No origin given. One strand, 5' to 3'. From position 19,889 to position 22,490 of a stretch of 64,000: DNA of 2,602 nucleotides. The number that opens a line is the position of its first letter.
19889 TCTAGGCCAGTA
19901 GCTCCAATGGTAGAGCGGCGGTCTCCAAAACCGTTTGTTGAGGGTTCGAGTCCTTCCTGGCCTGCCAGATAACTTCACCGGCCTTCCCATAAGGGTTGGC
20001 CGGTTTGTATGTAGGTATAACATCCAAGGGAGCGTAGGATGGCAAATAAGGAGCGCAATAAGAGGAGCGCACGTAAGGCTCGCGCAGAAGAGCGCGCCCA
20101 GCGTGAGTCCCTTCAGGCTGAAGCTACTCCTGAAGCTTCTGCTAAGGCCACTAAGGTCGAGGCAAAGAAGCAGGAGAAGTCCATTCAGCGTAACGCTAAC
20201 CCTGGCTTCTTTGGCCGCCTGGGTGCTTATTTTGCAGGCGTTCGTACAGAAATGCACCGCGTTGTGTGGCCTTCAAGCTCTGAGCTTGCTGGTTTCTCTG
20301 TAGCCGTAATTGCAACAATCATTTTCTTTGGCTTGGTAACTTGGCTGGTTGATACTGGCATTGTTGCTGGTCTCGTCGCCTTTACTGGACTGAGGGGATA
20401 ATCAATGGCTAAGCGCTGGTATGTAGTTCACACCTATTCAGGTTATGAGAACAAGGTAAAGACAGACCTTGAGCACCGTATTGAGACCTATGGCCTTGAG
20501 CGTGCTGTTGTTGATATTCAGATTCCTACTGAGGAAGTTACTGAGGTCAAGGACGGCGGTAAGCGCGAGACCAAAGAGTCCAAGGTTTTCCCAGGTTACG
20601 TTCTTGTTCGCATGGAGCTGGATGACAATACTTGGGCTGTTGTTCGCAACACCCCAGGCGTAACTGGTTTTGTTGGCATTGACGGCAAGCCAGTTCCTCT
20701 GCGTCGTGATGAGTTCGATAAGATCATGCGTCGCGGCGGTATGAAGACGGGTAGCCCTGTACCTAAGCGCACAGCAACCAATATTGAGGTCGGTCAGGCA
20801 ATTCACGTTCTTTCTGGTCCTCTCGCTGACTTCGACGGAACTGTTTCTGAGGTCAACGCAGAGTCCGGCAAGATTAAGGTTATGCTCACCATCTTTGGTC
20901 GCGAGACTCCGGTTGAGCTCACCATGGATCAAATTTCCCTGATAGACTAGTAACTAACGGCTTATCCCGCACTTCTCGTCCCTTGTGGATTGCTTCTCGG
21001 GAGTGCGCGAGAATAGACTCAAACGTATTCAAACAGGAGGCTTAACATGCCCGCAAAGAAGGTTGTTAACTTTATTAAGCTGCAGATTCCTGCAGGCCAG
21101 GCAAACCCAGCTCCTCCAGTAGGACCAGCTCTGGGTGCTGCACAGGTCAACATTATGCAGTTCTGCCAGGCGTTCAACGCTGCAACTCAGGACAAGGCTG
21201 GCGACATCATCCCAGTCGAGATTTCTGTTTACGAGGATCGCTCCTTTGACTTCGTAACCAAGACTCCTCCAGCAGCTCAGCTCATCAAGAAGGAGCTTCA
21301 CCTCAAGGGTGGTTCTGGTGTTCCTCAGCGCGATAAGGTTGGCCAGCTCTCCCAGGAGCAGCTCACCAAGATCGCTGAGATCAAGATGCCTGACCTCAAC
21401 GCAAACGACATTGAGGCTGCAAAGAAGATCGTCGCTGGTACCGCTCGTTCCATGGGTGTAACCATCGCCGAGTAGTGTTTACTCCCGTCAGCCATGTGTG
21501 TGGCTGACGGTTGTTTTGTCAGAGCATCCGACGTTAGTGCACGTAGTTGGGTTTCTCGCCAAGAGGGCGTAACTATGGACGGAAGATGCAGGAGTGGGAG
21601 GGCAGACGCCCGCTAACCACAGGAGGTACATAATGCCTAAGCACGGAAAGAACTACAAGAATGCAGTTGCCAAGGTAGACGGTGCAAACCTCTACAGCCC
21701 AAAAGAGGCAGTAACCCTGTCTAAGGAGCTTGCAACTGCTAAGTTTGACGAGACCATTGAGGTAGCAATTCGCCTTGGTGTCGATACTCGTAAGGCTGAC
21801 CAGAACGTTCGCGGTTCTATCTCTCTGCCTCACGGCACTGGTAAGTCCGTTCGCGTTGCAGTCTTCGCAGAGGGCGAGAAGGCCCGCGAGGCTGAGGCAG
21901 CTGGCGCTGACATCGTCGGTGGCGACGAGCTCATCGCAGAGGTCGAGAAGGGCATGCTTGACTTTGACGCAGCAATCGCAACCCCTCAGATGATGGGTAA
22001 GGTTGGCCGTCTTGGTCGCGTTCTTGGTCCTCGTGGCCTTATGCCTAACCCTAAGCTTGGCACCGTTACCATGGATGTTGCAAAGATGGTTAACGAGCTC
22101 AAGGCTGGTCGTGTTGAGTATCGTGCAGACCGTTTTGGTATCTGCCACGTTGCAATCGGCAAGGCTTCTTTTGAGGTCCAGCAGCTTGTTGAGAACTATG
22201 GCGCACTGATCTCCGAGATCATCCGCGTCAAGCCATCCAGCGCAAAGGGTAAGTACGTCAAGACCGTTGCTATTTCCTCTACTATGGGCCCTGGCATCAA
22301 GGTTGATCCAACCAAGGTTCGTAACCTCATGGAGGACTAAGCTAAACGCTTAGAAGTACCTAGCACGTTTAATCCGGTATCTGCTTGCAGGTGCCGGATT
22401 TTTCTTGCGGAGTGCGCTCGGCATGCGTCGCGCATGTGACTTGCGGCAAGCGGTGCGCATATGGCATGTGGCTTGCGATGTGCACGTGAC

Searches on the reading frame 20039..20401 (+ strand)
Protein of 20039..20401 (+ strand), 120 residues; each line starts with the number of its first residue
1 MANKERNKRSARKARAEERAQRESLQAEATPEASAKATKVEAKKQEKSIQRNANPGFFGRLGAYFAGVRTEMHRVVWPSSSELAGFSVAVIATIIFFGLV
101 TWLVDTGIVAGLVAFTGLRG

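Call 22: search_protein_families(library=pfam, proteins=[window:20039-20401:+])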
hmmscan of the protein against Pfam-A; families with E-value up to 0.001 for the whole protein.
window:20039-20401:+ (120 aa): 1 family
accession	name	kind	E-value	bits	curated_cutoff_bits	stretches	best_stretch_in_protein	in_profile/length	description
PF00584.25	SecE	-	1.9e-13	50.5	22.7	1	63-112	2-51/55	SecE/Sec61-gamma subunits of protein translocation complex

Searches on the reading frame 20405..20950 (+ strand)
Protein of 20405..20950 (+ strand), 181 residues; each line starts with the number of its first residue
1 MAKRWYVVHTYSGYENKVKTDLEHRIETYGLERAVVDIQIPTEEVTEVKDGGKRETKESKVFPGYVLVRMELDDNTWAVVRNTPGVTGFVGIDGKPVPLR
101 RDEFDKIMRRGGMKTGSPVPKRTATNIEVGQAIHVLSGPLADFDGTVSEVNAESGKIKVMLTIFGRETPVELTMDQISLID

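Call 22: search_protein_families(library=pfam, proteins=[window:20405-20950:+])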
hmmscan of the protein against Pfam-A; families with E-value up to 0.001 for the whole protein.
window:20405-20950:+ (181 aa): 1 family
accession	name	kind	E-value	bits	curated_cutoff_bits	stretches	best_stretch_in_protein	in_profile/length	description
PF02357.24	NusG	-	3.5e-31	108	22.2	1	3-108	1-93/93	Transcription termination factor nusG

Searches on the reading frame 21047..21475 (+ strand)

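Call 22: search_protein_families(library=pfam, proteins=[window:21047-21475:+])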
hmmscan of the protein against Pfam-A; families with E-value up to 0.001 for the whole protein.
window:21047-21475:+ (142 aa): 2 families
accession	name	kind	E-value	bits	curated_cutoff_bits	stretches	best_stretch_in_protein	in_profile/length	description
PF03946.19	Ribosomal_L11_N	-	6.5e-29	99.9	32.9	1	10-67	1-58/58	Ribosomal protein L11, N-terminal domain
PF00298.24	Ribosomal_L11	-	8.7e-27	93.8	21.4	1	72-140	1-69/69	Ribosomal protein L11, RNA binding domain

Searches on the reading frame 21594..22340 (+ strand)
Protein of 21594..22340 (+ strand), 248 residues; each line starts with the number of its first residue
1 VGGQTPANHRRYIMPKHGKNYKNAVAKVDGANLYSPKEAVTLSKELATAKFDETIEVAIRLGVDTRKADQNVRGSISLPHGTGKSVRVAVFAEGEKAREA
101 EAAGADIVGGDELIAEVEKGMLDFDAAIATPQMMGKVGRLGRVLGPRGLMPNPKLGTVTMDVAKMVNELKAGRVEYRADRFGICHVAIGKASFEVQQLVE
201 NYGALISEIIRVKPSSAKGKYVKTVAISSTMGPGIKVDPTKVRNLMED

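Call 22: search_protein_families(library=pfam, proteins=[window:21594-22340:+])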
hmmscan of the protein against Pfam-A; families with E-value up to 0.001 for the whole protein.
window:21594-22340:+ (248 aa): 1 family
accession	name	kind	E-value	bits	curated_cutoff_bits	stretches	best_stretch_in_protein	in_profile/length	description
PF00687.26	Ribosomal_L1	-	3.2e-71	239.5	32.2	1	44-233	2-198/198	Ribosomal protein L1p/L10e family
